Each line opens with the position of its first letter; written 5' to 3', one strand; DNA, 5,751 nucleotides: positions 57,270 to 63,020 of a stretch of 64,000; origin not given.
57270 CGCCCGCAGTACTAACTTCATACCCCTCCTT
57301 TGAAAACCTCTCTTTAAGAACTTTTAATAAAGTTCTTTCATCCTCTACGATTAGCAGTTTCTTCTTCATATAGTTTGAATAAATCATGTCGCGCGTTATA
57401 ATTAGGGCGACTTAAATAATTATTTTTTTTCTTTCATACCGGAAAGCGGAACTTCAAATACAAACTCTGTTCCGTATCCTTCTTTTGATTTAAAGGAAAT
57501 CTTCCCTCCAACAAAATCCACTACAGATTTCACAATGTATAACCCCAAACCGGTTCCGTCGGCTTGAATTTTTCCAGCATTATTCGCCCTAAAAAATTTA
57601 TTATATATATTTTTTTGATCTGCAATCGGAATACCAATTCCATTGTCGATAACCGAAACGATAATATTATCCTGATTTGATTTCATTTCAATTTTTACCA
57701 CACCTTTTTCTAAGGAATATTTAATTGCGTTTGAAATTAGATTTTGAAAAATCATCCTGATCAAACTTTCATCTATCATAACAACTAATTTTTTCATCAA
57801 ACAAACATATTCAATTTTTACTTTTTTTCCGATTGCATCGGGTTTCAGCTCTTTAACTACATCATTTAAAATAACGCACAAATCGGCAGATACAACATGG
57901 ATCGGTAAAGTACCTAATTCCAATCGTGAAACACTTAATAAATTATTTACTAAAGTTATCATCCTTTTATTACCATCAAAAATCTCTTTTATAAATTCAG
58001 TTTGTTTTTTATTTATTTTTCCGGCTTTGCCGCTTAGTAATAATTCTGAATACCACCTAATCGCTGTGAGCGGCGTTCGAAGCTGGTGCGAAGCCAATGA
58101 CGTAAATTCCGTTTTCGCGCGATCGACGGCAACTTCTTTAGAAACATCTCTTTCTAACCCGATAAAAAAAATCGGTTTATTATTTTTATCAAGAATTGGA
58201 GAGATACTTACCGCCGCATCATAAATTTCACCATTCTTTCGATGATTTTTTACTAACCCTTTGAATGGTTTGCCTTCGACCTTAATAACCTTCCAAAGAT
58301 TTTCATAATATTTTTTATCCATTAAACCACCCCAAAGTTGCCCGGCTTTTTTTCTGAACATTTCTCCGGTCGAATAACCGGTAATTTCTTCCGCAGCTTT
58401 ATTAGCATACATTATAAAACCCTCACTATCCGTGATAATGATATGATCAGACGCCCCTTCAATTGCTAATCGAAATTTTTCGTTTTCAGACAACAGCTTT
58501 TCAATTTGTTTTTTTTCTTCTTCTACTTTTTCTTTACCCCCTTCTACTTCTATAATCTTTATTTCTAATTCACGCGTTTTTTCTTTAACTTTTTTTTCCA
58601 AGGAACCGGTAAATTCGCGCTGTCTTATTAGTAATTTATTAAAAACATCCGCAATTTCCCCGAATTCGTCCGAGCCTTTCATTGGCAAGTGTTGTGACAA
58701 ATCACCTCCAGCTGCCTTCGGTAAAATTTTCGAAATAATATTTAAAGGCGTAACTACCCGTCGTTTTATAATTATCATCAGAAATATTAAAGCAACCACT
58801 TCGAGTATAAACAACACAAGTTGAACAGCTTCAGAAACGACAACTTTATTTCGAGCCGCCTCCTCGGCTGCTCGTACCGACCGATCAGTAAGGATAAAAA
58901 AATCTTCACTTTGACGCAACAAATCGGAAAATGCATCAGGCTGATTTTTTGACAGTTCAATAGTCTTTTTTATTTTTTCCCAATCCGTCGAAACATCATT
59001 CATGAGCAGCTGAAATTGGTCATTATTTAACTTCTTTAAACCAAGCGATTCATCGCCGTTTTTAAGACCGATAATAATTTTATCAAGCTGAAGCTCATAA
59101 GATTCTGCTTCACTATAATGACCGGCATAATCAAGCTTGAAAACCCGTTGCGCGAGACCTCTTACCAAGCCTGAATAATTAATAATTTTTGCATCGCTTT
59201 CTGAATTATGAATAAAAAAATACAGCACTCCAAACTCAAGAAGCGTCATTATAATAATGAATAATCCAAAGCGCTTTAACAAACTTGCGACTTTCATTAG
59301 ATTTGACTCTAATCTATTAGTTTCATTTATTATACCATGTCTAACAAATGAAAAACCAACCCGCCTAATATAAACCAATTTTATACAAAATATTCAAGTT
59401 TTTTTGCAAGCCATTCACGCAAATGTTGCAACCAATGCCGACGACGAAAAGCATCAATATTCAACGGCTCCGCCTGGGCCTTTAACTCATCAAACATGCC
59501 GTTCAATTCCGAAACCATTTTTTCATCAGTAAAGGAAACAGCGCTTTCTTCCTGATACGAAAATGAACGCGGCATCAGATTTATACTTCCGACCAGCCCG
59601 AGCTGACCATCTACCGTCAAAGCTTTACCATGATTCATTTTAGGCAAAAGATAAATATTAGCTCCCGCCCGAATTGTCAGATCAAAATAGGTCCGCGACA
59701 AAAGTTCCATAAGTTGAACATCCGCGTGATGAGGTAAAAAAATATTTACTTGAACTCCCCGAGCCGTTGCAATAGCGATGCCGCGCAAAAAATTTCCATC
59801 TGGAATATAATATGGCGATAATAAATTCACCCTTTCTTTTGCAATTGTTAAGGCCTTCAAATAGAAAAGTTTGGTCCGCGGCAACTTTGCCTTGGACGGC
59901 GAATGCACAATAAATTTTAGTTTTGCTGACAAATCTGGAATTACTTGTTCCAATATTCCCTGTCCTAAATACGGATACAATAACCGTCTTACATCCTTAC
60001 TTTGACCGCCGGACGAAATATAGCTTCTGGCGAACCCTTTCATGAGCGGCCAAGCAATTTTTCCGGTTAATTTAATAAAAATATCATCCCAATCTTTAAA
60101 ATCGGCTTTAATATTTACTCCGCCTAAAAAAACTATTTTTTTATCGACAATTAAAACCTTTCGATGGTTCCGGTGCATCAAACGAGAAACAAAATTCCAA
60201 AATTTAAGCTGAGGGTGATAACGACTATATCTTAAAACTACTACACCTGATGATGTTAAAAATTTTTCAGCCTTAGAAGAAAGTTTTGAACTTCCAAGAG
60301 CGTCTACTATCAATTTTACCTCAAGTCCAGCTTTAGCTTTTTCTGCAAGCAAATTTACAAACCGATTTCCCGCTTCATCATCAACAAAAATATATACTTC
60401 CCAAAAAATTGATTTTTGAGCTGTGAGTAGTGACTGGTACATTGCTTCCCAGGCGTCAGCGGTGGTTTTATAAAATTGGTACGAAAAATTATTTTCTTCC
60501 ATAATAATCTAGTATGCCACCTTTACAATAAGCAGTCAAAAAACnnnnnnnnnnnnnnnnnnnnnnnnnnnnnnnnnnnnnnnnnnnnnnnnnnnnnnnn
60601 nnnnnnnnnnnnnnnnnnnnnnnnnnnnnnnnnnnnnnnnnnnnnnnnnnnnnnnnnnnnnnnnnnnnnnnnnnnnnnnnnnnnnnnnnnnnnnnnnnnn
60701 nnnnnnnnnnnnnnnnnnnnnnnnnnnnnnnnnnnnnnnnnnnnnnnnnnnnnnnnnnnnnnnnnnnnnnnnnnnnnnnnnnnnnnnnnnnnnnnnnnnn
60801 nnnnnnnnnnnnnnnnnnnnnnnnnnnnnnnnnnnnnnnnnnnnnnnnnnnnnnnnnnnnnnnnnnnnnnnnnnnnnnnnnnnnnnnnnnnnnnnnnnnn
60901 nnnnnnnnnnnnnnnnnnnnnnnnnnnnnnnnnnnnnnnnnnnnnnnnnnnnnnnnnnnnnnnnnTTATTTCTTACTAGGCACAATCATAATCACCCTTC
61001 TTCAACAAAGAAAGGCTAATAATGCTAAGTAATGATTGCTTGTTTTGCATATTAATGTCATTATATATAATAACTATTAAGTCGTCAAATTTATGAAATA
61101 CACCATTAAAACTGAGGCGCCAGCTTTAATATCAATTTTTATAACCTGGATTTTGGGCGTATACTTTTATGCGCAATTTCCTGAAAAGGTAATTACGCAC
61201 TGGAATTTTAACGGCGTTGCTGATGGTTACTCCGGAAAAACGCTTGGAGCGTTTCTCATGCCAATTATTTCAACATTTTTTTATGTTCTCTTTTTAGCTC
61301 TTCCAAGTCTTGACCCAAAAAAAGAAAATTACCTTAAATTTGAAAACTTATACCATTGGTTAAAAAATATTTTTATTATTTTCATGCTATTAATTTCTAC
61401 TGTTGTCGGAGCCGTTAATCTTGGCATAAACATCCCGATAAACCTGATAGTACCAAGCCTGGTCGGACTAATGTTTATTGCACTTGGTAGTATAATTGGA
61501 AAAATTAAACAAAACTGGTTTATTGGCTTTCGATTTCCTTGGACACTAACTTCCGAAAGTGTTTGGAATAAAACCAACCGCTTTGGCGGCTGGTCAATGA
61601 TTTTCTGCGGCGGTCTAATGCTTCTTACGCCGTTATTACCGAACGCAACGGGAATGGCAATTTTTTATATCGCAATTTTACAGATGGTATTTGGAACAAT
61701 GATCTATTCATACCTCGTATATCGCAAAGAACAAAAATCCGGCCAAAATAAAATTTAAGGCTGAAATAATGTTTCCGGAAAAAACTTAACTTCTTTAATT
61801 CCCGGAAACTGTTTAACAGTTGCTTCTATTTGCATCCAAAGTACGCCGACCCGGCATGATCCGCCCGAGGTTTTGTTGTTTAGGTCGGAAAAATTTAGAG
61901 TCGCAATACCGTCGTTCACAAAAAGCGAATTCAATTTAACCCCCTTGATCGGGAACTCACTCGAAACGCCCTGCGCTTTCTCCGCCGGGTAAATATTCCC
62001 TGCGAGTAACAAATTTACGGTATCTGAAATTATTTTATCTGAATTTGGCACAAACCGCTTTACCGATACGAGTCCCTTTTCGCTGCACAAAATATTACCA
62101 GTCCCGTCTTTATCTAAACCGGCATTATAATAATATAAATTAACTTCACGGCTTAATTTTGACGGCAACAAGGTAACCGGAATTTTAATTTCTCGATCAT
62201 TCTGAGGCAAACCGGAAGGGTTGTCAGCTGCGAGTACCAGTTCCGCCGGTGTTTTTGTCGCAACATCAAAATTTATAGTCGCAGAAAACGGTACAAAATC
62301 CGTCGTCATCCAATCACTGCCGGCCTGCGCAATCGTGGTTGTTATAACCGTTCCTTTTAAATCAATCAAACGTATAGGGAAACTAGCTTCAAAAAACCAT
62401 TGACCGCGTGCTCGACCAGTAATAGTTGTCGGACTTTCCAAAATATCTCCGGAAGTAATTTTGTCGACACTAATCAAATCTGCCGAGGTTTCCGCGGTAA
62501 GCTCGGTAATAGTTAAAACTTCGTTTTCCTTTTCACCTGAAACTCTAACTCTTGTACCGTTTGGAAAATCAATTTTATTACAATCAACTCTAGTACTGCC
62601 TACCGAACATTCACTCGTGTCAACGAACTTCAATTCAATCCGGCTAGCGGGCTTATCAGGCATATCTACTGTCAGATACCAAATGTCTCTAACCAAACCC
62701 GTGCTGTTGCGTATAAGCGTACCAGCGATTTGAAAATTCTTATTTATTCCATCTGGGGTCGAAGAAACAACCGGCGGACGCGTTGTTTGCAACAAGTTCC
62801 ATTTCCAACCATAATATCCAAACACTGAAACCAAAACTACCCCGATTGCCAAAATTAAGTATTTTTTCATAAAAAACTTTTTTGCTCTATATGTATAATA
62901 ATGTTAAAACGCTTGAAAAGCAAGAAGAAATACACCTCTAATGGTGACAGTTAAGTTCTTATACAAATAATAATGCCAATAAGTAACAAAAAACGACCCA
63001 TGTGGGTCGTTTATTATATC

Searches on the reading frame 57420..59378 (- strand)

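Call 70: search_protein_families(library=pfam, proteins=[window:57420-59378:-], max_evalue=0.00001)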
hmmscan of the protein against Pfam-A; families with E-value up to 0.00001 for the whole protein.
window:57420-59378:- (652 aa): 9 families
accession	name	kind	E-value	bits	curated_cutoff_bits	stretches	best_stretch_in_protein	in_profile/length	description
PF02518.31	HATPase_c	-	2e-27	96.3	26.4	1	536-646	2-110/111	Histidine kinase-, DNA gyrase B-, and HSP90-like ATPase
PF00512.31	HisKA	-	1.3e-15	57.6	26.9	1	421-488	1-65/66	His Kinase A (phospho-acceptor) domain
PF13426.13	PAS_9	-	1.2e-13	51.7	27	1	311-413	2-102/103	PAS domain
PF00989.32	PAS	-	5.2e-13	49.4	22.6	1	301-412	2-113/113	PAS fold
PF08447.18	PAS_3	-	6.1e-09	36.5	25.6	1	322-407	1-87/89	PAS fold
PF13675.11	PilJ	-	5.7e-08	33.3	26.6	1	57-147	4-103/114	Type IV pili methyl-accepting chemotaxis transducer N-term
PF08448.16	PAS_4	-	2e-07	31.6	23.1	1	309-415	4-108/110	PAS fold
PF00672.30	HAMP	-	2.7e-07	31.2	25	1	204-252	2-50/53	HAMP domain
PF13188.13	PAS_8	-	5.7e-07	29.7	21.8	1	300-351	1-49/65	PAS domain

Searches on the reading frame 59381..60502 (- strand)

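Call 70: search_protein_families(library=pfam, proteins=[window:59381-60502:-], max_evalue=0.00001)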
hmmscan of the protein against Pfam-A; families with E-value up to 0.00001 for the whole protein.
window:59381-60502:- (373 aa): 2 families
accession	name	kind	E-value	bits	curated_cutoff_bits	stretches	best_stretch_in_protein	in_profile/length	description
PF13091.12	PLDc_2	-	1.8e-32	112.4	27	2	215-340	2-131/132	PLD-like domain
PF00614.28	PLDc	-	1e-11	44.7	21.9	0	111-131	4-24/28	Phospholipase D Active site motif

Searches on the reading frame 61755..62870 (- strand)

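Call 70: search_protein_families(library=pfam, proteins=[window:61755-62870:-], max_evalue=0.00001)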
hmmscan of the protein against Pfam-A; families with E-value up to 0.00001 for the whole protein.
window:61755-62870:- (371 aa): 2 families
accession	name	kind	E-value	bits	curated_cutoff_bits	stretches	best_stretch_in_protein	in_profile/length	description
PF10646.14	Germane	-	8.6e-12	46.1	23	1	245-363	2-109/117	Sporulation and spore germination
PF10648.15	Gmad2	-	1.2e-10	41.9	25.7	1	133-219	2-83/86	Immunoglobulin-like domain of bacterial spore germination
